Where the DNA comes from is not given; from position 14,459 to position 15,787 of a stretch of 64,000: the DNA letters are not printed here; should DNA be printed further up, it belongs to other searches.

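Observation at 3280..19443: GntR / BMP-ABC / multi-amidohydrolase island: candidate undescribed N-heterocycle or modified-nucleoside catabolic pathway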

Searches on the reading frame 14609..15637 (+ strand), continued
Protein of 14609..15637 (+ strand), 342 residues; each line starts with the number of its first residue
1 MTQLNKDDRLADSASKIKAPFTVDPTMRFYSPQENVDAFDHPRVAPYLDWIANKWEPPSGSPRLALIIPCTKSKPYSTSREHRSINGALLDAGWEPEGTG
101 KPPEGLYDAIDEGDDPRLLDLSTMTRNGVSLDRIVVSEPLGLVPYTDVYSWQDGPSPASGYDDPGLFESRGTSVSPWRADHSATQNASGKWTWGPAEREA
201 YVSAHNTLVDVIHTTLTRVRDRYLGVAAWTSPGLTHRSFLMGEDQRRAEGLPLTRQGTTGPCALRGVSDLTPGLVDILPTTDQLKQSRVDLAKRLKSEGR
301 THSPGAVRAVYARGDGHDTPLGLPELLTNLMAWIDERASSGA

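Call 57: search_protein_families(library=pfam, proteins=[L022:8464-9480:+, L064:5399-6136:+, L064:6279-7349:+, L064:7277-9145:+, L064:9267-9905:+, L066:5653-6378:+, L066:5141-5653:+, L066:8213-8599:+, L064:15969-17705:+, L064:18762-19814:+], max_evalue=0.001)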
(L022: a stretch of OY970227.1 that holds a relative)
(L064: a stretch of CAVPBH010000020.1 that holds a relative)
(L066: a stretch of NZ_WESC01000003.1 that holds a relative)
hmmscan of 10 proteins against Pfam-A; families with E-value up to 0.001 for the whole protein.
L022:8464-9480:+ (338 aa): 0 families

L064:5399-6136:+ (245 aa): 5 families
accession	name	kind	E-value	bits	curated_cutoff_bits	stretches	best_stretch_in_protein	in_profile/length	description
PF07729.17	FCD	-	1.1e-27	97.4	24.3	1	98-219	1-124/125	FCD domain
PF00392.27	GntR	-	4.1e-16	58.8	27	1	34-88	9-64/64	Bacterial regulatory proteins, gntR family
PF13412.12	HTH_24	-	7.8e-05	22.6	21.9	0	49-79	18-48/48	Winged helix-turn-helix DNA-binding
PF13545.12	HTH_Crp_2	-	0.00013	22.3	27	1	48-79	22-53/70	Crp-like helix-turn-helix domain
PF09339.16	HTH_IclR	-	0.00064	19.9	22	0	47-80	17-50/52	IclR helix-turn-helix domain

L064:6279-7349:+ (356 aa): 1 family
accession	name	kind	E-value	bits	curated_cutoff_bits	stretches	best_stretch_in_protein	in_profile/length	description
PF02361.21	CbiQ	-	4e-12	46.7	25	1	151-309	54-210/216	Cobalt transport protein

L064:7277-9145:+ (622 aa): 19 families
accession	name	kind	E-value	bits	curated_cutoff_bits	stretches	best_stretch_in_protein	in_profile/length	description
PF00005.33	ABC_tran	-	2.7e-58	196.9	25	2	367-514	1-137/137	ABC transporter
PF13304.12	AAA_21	-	7.7e-17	62.7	27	1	486-548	238-303/304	AAA domain, putative AbiEii toxin, Type IV TA system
PF02463.25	SMC_N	-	1.8e-08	34.5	40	0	378-552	25-206/220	RecF/RecN/SMC N terminal domain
PF13238.12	AAA_18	-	2.9e-07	31.4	29.4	0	63-80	1-18/128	AAA domain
PF13555.12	AAA_29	-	3.1e-07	30.5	27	0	53-83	15-45/61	P-loop containing region of AAA domain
PF13401.12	AAA_22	-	1.3e-06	29.2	27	0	61-258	6-123/130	AAA domain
PF00485.24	PRK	-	3.7e-05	24.1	22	0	62-85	1-24/196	Phosphoribulokinase / Uridine kinase family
PF13604.12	AAA_30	-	5.8e-05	23.4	27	0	378-412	19-53/191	AAA domain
PF03029.23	ATP_bind_1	-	6.1e-05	23.4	27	0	65-85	1-21/240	Conserved hypothetical ATP binding protein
PF02367.23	TsaE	-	6.5e-05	23.3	26.6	0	56-82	17-43/128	Threonylcarbamoyl adenosine biosynthesis protein TsaE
PF20720.3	nSTAND3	-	8.7e-05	22.7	27.2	0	364-397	4-37/155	Novel STAND NTPase 3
PF13191.12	AAA_16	-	0.00013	23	32.6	0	58-80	22-44/167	AAA ATPase domain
PF13521.12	AAA_28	-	0.00014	22.6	27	0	63-80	2-19/164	AAA domain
PF01583.26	APS_kinase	-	0.00018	22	21.1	0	377-443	2-62/152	Adenylylsulphate kinase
PF01078.27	Mg_chelatase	-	0.00032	20.6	20.3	0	380-404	25-49/207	Magnesium chelatase, subunit ChlI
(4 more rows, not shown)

L064:9267-9905:+ (212 aa): 1 family
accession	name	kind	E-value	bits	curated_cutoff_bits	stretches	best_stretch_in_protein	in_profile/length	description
PF05231.19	MASE1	-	0.00034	20.2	29.8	1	28-207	4-180/299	MASE1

L066:5653-6378:+ (241 aa): 2 families
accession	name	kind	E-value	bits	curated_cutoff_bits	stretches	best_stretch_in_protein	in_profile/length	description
PF17645.6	Amdase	-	1.8e-17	64.2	25.9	1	45-237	30-227/228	Arylmalonate decarboxylase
PF01177.27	Asp_Glu_race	-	5.7e-05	23.4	31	1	7-221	1-211/211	Asp/Glu/Hydantoin racemase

L066:5141-5653:+ (170 aa): 1 family
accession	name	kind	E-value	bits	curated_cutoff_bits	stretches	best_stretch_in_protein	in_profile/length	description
PF01613.24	Flavin_Reduct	-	1.8e-43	148.7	27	1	19-158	3-150/153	Flavin reductase like domain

L066:8213-8599:+ (128 aa): 0 families

L064:15969-17705:+ (578 aa): 2 families
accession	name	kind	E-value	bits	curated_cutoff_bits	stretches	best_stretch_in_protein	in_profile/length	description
PF00920.27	ILVD_EDD_N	-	3.3e-119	398.2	27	1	60-374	1-315/316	Dihydroxy-acid/6-phosphogluconate dehydratase N-terminal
PF24877.1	ILV_EDD_C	-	3.8e-72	242.2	27.7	1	385-575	1-191/191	Dihydroxy-acid/6-phosphogluconate dehydratase C-terminal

L064:18762-19814:+ (350 aa): 1 family
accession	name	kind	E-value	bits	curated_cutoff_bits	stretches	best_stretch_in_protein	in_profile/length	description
PF02073.20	Peptidase_M29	-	0.00012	21.5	27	0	46-87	17-58/406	Thermophilic metalloprotease (M29)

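Call 60: search_protein_families(library=ncbifam, proteins=[L068:13789-14763:+, L081:1377-2387:-, L081:304-1314:-, L081:7762-8622:+, L081:13750-15135:+, L081:15132-16715:+, L081:16742-17740:+, L081:11068-12483:+, L082:4729-5886:+, L064:9267-9905:+], max_evalue=0.00001)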
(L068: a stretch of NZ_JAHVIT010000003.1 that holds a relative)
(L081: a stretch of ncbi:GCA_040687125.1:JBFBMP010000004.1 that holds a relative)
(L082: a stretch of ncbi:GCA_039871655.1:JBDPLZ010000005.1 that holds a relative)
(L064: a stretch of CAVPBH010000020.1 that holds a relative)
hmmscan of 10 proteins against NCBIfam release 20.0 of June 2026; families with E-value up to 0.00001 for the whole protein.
L068:13789-14763:+ (324 aa): 0 families

L081:1377-2387:- (336 aa): 0 families

L081:304-1314:- (336 aa): 4 families
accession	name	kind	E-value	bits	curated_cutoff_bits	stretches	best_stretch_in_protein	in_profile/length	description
NF052221.1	UridNuclsHydUriH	equivalog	9.3e-57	192.5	450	1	3-322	2-298/310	uridine-preferring nucleoside hydrolase UriH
NF007761.0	PRK10443.1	equivalog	2.5e-52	177.9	433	1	2-322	4-299/311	pyrimidine-specific ribonucleoside hydrolase RihA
NF008036.0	PRK10768.1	equivalog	7.3e-51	173.1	382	2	2-213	4-206/304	ribonucleoside hydrolase RihC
NF007417.0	PRK09955.1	equivalog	6.6e-43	146.8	459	1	3-322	6-298/313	ribosylpyrimidine nucleosidase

L081:7762-8622:+ (286 aa): 9 families
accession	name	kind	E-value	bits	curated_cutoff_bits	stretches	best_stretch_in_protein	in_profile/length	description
NF033621.1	de_GSH_amidase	exception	1.3e-20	73.8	355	1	11-242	2-244/260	deaminated glutathione amidase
TIGR03381.1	agmatine_aguB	equivalog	9.6e-17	61.2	410.25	1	18-272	8-279/279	N-carbamoylputrescine amidase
NF040852.1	nitrile_Arch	equivalog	2.2e-14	53.2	500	1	24-269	15-260/262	nitrilase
NF010588.0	PRK13981.1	equivalog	3.7e-11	42.1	479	1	8-208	4-212/546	NAD+ synthase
NF009803.0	PRK13287.1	equivalog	2.4e-09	36.4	406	1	11-201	19-218/333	formamidase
NF043013.1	DeGluthAmidYersProt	equivalog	2.9e-09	36.5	500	1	142-203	152-213/278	deaminated glutathione amidase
NF009802.0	PRK13286.1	equivalog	1.1e-08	34.5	427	1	40-236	49-259/345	aliphatic amidase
TIGR00546.1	lnt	equivalog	6.4e-08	32.2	132.9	0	123-198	299-378/395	apolipoprotein N-acyltransferase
NF007757.0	PRK10438.1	equivalog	3.1e-06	26.6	249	0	97-225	93-215/256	amidohydrolase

L081:13750-15135:+ (461 aa): 27 families (the best 25 are shown)
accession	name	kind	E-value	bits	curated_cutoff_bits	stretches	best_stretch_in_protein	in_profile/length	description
NF006549.0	PRK09045.1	equivalog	6.1e-86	288.8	540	1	10-449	9-441/444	TRZ/ATZ family hydrolase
NF004701.0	PRK06038.1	equivalog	4.9e-85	285.8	609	1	10-447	5-426/432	N-ethylammeline chlorohydrolase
NF005557.0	PRK07228.1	equivalog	2.5e-75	253.9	522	1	12-449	4-439/445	5'-deoxyadenosine deaminase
NF006252.0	PRK08393.1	equivalog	2.7e-72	244.1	617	1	27-437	18-413/424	N-ethylammeline chlorohydrolase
NF006055.0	PRK08203.1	equivalog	2.4e-67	227.4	532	1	12-449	8-452/455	8-oxoguanine deaminase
NF005211.0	PRK06687.1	equivalog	1.7e-57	195.1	703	1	28-431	20-417/419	TRZ/ATZ family protein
NF004995.0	PRK06380.1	subfamily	4.3e-55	187.4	567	1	12-421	4-397/418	metal-dependent hydrolase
NF006056.0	PRK08204.1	subfamily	5.4e-52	177.1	391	1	9-433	3-426/449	hypothetical protein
NF012037.0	PRK15493.1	equivalog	2.1e-50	171.8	779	1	14-438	7-424/435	bifunctional S-methyl-5'-thioadenosine deaminase/S-adenosylhomocysteine deaminase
NF009059.0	PRK12393.1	equivalog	6.2e-48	163.6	543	1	12-432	8-440/460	amidohydrolase family protein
NF005540.0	PRK07203.1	equivalog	6.6e-42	143.7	444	1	17-448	8-439/444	putative aminohydrolase SsnA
TIGR03314.1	Se_ssnA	subfamily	6.9e-41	140.5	455.5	1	26-447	17-437/441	putative selenium metabolism protein SsnA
TIGR02967.1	guan_deamin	equivalog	1e-39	136.7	375.4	1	27-391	4-364/401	guanine deaminase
NF006679.0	PRK09228.1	subfamily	1.1e-37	129.9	351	1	28-388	30-386/433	guanine deaminase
NF006681.0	PRK09229.1-2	equivalog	6.2e-32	110.9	362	1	24-434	16-436/451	formimidoylglutamate deiminase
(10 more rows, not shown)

L081:15132-16715:+ (527 aa): 24 families
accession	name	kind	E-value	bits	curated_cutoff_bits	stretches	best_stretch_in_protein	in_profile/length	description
NF045689.1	BCarotKetCrtO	equivalog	1.1e-36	126.6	1000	2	8-280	4-303/563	beta-carotene ketolase CrtO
TIGR02734.1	crtI_fam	subfamily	1.9e-20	73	238.1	2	144-494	143-495/504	phytoene desaturase family protein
NF045637.1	carotdesatCrtDProt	equivalog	9.4e-18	64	580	2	104-490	105-485/485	1-hydroxycarotenoid 3,4-desaturase CrtD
NF005560.0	PRK07233.1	equivalog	8.2e-17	61.1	252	1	9-86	2-81/435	hypothetical protein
TIGR02733.1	desat_CrtD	equivalog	2.2e-10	39.8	549.7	1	9-49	3-43/492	C-3',4' desaturase CrtD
NF005547.0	PRK07208.1-3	equivalog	1.5e-09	37.1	380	0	9-50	6-47/465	hypothetical protein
NF058655.1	CrtID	equivalog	3e-08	33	640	0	10-45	1-36/478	bifunctional phytoene desaturase/3,4-desaturase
TIGR03467.1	HpnE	equivalog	3.4e-08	33.2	283.05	0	10-45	1-36/430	hydroxysqualene dehydroxylase HpnE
NF005548.0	PRK07208.1-4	equivalog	7.3e-08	31.4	389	0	9-51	5-47/488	hypothetical protein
TIGR00562.1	proto_IX_ox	equivalog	2.5e-07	29.7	97.85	0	9-61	4-57/470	protoporphyrinogen oxidase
TIGR03315.1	Se_ygfK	equivalog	2.9e-07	28.3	835.3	1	5-110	535-635/1012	putative selenate reductase subunit YgfK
TIGR02730.1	carot_isom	equivalog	3e-07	29.7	586.9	0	203-278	210-286/493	carotenoid isomerase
NF045663.1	diclust_near_Sec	equivalog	1.2e-06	27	530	1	6-51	105-150/759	pyridine nucleotide-disulfide oxidoreductase/dicluster-binding protein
NF008841.0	PRK11883.1-1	equivalog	2e-06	27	517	0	8-80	4-77/453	protoporphyrinogen oxidase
NF009410.0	PRK12771.1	subfamily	2.2e-06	26.6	516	1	9-46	140-177/566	NAD(P)-binding protein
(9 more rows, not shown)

L081:16742-17740:+ (332 aa): 2 families
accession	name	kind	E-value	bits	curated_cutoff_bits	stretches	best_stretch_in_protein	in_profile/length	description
TIGR02716.1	C20_methyl_CrtF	equivalog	9.1e-12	44.6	276.1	1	28-274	8-256/306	bacteriochlorophyllide d C-20 methyltransferase BchU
NF043040.1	corrin_prot_MT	hypoth_equivalog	8.1e-08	32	180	1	165-271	37-148/216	corrinoid protein-associated methyltransferase CpaM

L081:11068-12483:+ (471 aa): 43 families (the best 25 are shown)
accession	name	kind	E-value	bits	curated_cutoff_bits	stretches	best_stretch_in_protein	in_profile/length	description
NF040648.1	lactal_redase_Meth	equivalog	2.3e-92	310.4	650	1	5-458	14-462/463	lactaldehyde dehydrogenase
NF047626.1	SulfactDhSafD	equivalog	9.4e-89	298.5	700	1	6-454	5-450/454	sulfoacetaldehyde dehydrogenase SafD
TIGR01780.1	SSADH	subfamily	7e-86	288.9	646.35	1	7-452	2-446/448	succinate-semialdehyde dehydrogenase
NF010000.0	PRK13473.1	subfamily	1.7e-82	277.6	615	1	4-457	19-471/475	aminobutyraldehyde dehydrogenase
NF009725.0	PRK13252.1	equivalog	1.8e-79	267.5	593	1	6-457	26-478/488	betaine-aldehyde dehydrogenase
TIGR01804.1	BADH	equivalog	9.4e-78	261.7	668.6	1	4-451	15-464/467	betaine-aldehyde dehydrogenase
NF007497.0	PRK10090.1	equivalog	4e-77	260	500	1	5-421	25-441/480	aldehyde dehydrogenase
NF006916.0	PRK09407.1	equivalog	5.3e-75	253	521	1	4-457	36-491/526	succinic semialdehyde dehydrogenase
NF008415.0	PRK11241.1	equivalog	1.1e-74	251.9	828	1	5-457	29-479/482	NADP-dependent succinate-semialdehyde dehydrogenase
TIGR02299.1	HpaE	equivalog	1.5e-73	248.1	638.35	1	7-458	21-476/488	5-carboxymethyl-2-hydroxymuconate semialdehyde dehydrogenase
NF045735.1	PaDhStyDPseudo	equivalog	4.4e-73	246.6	850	1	5-457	21-480/483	phenylacetaldehyde dehydrogenase StyD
TIGR03250.1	PhnAcAld_DH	equivalog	7.7e-73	245.7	635.65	1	5-455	20-467/472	phosphonoacetaldehyde dehydrogenase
NF006915.0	PRK09406.1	equivalog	2.2e-72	244.4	730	1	3-452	3-450/457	NADP-dependent succinic semialdehyde dehydrogenase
TIGR03216.1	OH_muco_semi_DH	equivalog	5.4e-72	242.9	693.25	1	7-458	19-479/481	2-hydroxymuconic semialdehyde dehydrogenase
NF010575.0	PRK13968.1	equivalog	1.1e-71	242.4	855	1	8-451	13-452/462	succinate-semialdehyde dehydrogenase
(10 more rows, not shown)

L082:4729-5886:+ (385 aa): 0 families

L064:9267-9905:+ (212 aa): 0 families

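Call 61: search_solved_structures(query=L068:13789-14763:+, max_evalue=1)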
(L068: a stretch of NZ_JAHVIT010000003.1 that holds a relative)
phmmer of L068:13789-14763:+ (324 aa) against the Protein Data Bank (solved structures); distinct sequences matched with E-value up to 1: 3.
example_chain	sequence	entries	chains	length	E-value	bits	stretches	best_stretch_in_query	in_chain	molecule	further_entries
9jp7_A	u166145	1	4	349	1.3e-50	175.8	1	3-319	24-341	4,5-dihydroxyphthalate decarboxylase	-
2de3_A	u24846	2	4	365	0.0065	19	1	86-144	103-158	DIBENZOTHIOPHENE DESULFURIZATION ENZYME B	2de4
2de2_A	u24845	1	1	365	0.0065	19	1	86-144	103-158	DIBENZOTHIOPHENE DESULFURIZATION ENZYME B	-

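Call 75: search_protein_families(library=pfam, proteins=[L081:1377-2387:-, L081:18684-19646:+], max_evalue=0.001)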
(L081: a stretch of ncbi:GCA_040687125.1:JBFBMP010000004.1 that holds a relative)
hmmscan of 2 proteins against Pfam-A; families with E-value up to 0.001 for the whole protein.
L081:1377-2387:- (336 aa): 1 family
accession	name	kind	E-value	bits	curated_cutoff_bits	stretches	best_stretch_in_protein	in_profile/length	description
PF10343.14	Q_salvage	-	2.7e-44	152.3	25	1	68-323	6-267/285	Queuosine salvage protein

L081:18684-19646:+ (320 aa): 2 families
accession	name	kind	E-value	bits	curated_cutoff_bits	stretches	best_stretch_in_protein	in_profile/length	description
PF09084.16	NMT1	-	6.7e-06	26.6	20.5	0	77-109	74-106/216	NMT1/THI5 like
PF12974.12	Phosphonate-bd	-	0.00043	20.2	27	0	28-238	36-219/242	ABC transporter, phosphonate, periplasmic substrate-binding protein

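Call 80: search_protein_representatives(alignment_id=A2)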
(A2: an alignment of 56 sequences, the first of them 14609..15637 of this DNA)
Query: 56 sequences, 346 profile positions. Proteins with E-value up to 0.001 (for the whole library): 180; up to 1e-10: 79; up to 1e-30: 37. The best 150 are listed.
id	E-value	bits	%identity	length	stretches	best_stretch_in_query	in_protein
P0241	5.0e-155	531.9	-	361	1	5-344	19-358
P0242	2.8e-115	401.2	-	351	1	8-340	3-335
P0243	8.5e-111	386.5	-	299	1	70-289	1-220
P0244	3.7e-109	381.1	-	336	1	10-340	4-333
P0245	1.4e-108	379.2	-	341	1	12-342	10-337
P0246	8.4e-98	343.7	-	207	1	137-342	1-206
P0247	2.9e-97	342.0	-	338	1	5-343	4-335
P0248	3.0e-94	332.0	-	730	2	216-343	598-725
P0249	7.6e-94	330.7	-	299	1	6-263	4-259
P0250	4.2e-93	328.3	-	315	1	5-294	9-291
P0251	5.0e-90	318.2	-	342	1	3-183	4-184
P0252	8.7e-81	287.8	-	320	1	7-305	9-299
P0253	1.2e-75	270.9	-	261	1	6-231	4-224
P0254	3.2e-68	246.4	-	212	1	52-203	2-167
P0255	9.4e-65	235.1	-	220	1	9-155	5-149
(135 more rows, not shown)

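Call 82: search_solved_structures(query=L082:4729-5886:+, max_evalue=1)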
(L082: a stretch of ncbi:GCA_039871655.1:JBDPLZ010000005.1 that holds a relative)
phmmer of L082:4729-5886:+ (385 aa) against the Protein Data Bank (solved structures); distinct sequences matched with E-value up to 1: 0.
